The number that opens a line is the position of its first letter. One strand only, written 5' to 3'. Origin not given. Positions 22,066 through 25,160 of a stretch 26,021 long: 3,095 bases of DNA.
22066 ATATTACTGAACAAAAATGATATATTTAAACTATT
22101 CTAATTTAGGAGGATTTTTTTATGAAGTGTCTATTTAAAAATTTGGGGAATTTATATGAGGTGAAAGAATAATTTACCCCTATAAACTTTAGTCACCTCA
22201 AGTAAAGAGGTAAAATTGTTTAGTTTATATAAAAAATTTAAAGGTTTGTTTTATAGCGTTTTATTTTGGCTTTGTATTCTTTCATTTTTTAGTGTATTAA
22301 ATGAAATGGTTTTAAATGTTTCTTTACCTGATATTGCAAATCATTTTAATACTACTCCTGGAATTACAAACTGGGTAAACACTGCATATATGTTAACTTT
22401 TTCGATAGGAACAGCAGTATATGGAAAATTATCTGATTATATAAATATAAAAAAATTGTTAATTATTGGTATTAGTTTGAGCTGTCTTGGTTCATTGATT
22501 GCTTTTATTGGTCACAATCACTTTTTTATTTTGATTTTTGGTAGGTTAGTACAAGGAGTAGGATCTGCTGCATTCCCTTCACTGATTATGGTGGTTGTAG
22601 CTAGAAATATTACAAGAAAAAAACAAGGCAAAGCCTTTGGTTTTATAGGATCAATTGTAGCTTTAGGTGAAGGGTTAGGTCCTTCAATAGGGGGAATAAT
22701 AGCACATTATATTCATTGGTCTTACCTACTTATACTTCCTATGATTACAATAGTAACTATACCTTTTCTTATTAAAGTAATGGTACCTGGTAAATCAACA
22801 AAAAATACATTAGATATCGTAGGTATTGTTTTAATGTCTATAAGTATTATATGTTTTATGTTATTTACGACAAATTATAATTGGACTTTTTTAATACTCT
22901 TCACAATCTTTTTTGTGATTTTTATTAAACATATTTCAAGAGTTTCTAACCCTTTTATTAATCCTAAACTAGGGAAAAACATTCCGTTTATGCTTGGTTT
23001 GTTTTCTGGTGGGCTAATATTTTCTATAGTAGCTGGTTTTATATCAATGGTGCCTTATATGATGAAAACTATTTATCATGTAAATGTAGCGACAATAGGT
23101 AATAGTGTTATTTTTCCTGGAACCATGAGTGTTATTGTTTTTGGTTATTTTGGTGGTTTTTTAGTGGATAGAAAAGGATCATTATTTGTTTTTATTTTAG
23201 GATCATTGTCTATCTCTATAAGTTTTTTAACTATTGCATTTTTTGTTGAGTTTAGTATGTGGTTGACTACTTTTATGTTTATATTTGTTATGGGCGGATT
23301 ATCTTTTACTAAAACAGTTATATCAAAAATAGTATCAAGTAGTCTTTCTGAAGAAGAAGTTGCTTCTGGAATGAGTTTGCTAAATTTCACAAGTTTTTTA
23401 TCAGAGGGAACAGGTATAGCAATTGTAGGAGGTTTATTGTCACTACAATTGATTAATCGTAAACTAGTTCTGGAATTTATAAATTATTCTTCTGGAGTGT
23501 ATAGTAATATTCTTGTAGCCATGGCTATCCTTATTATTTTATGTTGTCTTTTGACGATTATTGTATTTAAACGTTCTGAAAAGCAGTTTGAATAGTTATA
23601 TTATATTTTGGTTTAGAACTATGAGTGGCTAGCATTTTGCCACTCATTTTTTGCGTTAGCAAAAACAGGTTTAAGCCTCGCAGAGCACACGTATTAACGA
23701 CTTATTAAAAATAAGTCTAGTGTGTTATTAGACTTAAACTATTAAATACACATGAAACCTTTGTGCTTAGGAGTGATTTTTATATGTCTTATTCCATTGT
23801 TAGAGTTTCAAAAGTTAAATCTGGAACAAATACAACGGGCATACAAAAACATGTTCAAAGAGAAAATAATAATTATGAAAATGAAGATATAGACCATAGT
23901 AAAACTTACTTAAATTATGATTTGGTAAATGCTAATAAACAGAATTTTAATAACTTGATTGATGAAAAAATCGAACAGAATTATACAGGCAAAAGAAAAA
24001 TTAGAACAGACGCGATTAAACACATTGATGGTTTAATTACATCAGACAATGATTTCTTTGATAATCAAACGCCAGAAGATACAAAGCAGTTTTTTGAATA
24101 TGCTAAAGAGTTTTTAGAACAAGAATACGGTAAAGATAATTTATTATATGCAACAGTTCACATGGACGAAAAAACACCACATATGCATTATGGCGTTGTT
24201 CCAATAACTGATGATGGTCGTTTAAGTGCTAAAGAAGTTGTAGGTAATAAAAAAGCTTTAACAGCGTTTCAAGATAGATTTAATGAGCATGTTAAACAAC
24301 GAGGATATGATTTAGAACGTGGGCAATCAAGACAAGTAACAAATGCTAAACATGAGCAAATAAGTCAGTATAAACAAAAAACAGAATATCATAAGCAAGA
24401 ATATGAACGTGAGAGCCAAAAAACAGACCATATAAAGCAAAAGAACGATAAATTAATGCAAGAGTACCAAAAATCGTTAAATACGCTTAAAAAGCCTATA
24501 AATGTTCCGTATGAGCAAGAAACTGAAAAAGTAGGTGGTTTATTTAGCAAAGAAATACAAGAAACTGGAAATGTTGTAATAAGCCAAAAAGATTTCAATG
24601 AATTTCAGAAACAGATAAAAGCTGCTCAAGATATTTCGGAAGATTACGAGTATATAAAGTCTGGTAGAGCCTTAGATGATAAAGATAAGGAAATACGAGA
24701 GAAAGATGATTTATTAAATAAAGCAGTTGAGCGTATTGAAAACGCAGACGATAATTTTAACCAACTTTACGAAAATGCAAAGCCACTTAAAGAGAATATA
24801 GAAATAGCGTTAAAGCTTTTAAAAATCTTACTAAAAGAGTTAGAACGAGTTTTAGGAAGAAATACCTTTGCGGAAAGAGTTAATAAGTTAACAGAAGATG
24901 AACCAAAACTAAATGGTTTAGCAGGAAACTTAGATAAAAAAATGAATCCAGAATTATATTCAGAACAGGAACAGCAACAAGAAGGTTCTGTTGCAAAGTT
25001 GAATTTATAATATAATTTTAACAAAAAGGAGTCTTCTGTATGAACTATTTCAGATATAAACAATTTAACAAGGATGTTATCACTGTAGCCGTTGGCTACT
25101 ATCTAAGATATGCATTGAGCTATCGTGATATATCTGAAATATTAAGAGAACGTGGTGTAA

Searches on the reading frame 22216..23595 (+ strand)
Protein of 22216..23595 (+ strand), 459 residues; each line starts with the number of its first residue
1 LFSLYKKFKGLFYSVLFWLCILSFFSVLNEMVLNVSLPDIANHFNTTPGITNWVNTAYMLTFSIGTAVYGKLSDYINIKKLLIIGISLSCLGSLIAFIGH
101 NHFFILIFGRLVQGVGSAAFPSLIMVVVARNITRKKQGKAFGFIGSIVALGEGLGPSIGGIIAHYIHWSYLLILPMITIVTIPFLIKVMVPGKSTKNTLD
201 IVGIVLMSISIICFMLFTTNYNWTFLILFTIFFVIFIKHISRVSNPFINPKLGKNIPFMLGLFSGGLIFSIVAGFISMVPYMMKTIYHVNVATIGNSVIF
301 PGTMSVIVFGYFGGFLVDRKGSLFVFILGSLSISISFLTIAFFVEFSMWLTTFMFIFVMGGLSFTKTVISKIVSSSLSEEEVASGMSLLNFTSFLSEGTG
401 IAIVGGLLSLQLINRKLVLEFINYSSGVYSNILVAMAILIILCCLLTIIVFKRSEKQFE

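Call 46: search_protein_families(library=ncbifam, proteins=[window:22216-23595:+], max_evalue=1e-10)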
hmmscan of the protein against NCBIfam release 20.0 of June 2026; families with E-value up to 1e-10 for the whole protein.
window:22216-23595:+ (459 aa): 20 families
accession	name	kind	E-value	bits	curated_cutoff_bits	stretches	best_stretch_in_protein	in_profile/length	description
NF012183.0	tet_MFS_K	exception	0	1029.6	925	1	1-459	1-459/459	tetracycline efflux MFS transporter Tet(K)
NF012175.1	tet_MFS_L_K_45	equivalog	7.8e-248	822.6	650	1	15-458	1-444/444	Tet(L)/Tet(K)/Tet(45) family tetracycline efflux MFS transporter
NF012185.0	tet_MFS_L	exception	2.4e-189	630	925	1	13-456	13-456/457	tetracycline efflux MFS transporter Tet(L)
NF012184.0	tet_MFS_45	exception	2.2e-176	587.3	975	1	14-455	14-455/458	tetracycline efflux MFS transporter Tet(45)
NF012176.0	tet_MFS_38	exception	8.7e-38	130.5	925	1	17-450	16-442/450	tetracycline efflux MFS transporter Tet(38)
TIGR00711.1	efflux_EmrB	subfamily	1.1e-30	106.8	230.2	1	16-409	4-409/485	DHA2 family efflux MFS transporter permease subunit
NF041228.1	BagJ_FevB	exception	8.4e-30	104.1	800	1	33-409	38-418/452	bagremycin/ferroverdin transporter BagJ/FevB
NF040856.1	FexB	exception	3.1e-29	102.1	950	1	26-457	27-469/469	chloramphenicol/florfenicol efflux MFS transporter FexB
NF000218.1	FexA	exception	3.7e-27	95.1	900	1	27-444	34-467/475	chloramphenicol/florfenicol efflux MFS transporter FexA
NF040895.2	MFS_effux_SdrM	equivalog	1.9e-21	76.7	550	1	15-451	7-437/441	multidrug efflux MFS transporter SdrM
TIGR00710.1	efflux_Bcr_CflA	subfamily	5e-20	72.3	200.9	1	15-212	6-202/385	Bcr/CflA family efflux MFS transporter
NF000391.1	EmrB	exception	3.4e-16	59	925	1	18-408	15-418/501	multidrug efflux MFS transporter permease subunit EmrB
NF007799.0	PRK10504.1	subfamily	6.9e-16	58.2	426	1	17-450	12-453/471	multidrug transporter subunit MdtD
NF008270.1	PRK11043.1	equivalog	1.8e-14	53.7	430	1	15-190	6-178/382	purine nucleoside transporter PunC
TIGR00880.1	2_A_01_02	superfamily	2.1e-14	53.8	131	1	56-181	1-129/141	multidrug resistance protein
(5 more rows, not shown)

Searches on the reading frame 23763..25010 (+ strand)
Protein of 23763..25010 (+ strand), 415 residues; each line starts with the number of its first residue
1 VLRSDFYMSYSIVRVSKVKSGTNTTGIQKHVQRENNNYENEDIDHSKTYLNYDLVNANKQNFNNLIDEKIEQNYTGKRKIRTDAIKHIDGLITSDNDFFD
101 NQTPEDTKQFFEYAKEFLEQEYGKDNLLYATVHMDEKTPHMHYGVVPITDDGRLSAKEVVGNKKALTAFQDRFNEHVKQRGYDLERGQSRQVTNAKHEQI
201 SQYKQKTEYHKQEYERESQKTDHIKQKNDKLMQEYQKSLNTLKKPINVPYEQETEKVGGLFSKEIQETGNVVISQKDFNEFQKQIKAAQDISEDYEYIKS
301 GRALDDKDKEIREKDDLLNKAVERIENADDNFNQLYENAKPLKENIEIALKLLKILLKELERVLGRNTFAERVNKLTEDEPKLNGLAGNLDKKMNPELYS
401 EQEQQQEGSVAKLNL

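Call 46: search_protein_families(library=ncbifam, proteins=[window:23763-25010:+], max_evalue=1e-10)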
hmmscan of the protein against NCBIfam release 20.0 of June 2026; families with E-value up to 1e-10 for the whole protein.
window:23763-25010:+ (415 aa): 1 family
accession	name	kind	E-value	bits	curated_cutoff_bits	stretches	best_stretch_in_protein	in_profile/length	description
NF041497.1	MobV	equivalog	1.4e-56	191.6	100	1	8-197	1-187/187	MobV family relaxase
